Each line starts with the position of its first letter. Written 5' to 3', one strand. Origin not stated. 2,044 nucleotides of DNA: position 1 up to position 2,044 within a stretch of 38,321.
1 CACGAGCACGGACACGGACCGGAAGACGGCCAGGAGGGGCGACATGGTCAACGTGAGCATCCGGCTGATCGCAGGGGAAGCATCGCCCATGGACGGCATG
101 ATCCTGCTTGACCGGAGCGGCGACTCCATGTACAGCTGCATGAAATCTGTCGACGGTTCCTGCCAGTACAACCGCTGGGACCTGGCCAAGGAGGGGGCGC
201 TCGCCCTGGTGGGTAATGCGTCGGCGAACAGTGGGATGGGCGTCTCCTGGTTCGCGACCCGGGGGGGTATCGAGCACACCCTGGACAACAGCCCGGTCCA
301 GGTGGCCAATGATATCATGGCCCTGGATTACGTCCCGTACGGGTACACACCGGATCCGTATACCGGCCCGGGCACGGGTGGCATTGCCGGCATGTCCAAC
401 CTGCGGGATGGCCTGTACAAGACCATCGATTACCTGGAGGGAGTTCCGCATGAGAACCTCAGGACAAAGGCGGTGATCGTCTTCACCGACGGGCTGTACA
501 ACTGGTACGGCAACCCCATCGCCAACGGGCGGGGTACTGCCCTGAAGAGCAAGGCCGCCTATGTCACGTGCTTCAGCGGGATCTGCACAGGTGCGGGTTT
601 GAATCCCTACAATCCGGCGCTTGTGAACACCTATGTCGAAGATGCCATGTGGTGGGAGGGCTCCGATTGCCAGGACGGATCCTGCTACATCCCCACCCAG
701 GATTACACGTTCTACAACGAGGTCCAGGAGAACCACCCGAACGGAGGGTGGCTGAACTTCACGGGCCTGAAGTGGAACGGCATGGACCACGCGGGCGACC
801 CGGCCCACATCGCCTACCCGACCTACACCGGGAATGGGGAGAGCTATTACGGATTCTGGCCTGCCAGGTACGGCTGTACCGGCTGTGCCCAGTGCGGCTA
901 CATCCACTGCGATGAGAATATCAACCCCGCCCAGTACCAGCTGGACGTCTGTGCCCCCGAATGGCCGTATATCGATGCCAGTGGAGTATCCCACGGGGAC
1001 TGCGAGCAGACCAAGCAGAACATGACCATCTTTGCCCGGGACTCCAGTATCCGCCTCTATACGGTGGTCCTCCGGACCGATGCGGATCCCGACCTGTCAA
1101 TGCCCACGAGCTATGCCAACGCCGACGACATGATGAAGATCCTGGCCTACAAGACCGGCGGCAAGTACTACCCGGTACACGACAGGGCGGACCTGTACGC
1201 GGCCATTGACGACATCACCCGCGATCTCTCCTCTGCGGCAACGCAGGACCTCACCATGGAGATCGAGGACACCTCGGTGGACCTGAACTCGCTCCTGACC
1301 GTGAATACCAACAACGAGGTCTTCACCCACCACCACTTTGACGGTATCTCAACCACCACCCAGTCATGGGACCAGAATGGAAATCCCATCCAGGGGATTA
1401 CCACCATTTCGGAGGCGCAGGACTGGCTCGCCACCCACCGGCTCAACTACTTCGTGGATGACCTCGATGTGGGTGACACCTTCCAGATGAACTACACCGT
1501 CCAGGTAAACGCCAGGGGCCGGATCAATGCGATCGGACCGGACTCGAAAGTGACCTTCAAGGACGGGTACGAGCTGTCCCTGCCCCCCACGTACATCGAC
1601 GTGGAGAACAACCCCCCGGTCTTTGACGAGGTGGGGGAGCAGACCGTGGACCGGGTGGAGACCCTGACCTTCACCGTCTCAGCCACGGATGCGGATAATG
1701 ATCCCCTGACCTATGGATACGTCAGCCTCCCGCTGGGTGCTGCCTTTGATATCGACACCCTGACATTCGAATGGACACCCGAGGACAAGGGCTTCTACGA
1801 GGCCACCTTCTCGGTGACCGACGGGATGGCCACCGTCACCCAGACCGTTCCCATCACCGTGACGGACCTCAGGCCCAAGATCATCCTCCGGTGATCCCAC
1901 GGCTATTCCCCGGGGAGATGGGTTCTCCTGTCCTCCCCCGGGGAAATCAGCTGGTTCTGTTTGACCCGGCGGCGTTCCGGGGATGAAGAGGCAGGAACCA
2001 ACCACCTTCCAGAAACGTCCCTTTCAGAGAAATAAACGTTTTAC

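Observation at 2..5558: Two diverged paralogous secreted vWA proteins end in the identical tail PKIILR, also conserved at the DNA level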

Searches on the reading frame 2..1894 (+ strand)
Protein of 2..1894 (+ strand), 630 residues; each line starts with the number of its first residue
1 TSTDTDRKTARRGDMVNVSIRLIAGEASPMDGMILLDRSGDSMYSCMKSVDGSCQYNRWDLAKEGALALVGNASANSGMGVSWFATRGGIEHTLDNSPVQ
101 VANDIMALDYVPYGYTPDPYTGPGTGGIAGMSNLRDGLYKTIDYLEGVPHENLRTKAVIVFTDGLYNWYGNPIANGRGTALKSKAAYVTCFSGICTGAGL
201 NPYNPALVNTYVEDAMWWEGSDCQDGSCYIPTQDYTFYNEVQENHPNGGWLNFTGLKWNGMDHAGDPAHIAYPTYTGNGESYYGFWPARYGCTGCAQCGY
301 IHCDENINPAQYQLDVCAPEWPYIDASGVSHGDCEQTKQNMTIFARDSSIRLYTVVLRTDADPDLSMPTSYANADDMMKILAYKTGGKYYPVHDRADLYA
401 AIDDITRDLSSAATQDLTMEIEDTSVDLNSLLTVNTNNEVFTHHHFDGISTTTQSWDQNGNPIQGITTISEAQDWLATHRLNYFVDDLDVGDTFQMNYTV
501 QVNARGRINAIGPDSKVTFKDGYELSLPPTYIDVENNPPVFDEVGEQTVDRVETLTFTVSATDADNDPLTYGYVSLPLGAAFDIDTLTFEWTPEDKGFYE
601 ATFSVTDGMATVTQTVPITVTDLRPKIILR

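Call 5: search_protein_families(library=pfam, proteins=[window:2-1894:+], max_evalue=0.01)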
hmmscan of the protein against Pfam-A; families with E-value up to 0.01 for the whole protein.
window:2-1894:+ (630 aa): 4 families
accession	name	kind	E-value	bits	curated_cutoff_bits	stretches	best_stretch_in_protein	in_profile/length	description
PF05345.18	He_PIG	-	9.8e-07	29.6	24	1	538-621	1-96/96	Putative Ig domain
PF17963.7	Big_9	-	2.4e-06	28.8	23.6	1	536-619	1-89/89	Bacterial Ig domain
PF18911.6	PKD_4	-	0.0011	19.4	27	1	536-620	1-85/85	PKD domain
PF09134.16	Invasin_D3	-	0.0044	17.9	33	1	549-617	16-83/98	Invasin, domain 3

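Call 40: search_protein_families(library=ncbifam, proteins=[window:2-1894:+], max_evalue=0.1)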
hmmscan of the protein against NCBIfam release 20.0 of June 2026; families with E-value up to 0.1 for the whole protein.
window:2-1894:+ (630 aa): 3 families
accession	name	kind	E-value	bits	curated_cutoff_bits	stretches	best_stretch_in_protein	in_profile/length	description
NF038112.1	myxo_dep_M36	subfamily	0.00018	18.8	1500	1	534-623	1284-1378/1604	myxosortase-dependent M36 family metallopeptidase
NF038111.1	rhom_dep_M36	equivalog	0.00037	18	1700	1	533-623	1181-1278/1315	rhombosortase-dependent M36 family metallopeptidase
TIGR03436.1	acidobact_VWFA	subfamily_domain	0.0004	19.9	81.25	1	335-411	197-284/324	VWA domain-containing protein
